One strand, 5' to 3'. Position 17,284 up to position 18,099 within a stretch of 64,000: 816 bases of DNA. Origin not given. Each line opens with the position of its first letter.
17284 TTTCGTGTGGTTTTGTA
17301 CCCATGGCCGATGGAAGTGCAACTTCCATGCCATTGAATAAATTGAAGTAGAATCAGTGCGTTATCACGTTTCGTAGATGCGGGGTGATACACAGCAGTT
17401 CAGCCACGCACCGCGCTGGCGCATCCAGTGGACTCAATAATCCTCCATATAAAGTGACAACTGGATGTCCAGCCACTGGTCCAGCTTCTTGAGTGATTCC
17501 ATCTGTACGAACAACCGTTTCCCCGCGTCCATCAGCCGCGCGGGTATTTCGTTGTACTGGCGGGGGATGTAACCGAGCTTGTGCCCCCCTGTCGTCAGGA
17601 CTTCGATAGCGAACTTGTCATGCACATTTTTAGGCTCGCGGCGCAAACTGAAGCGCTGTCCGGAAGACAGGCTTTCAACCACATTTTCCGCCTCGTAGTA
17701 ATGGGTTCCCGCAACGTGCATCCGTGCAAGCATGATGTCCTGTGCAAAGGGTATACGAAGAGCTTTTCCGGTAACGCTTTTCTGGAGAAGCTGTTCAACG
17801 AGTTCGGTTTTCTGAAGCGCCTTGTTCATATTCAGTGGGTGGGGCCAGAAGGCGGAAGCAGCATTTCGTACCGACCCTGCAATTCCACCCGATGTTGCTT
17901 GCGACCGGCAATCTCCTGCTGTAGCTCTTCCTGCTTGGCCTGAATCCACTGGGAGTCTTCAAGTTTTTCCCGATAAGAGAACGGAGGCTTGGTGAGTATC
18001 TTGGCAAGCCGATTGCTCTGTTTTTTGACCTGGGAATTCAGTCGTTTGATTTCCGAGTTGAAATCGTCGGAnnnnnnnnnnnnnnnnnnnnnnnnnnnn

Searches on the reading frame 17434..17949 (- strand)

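Call 14: search_protein_families(library=pfam, proteins=[window:17434-17949:-], max_evalue=0.01)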
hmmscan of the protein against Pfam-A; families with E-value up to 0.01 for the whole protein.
window:17434-17949:- (171 aa): 1 family
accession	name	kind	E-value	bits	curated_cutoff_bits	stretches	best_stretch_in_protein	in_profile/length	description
PF08797.16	HIRAN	-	1.7e-19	69.9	24.7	1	76-168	5-93/96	HIRAN domain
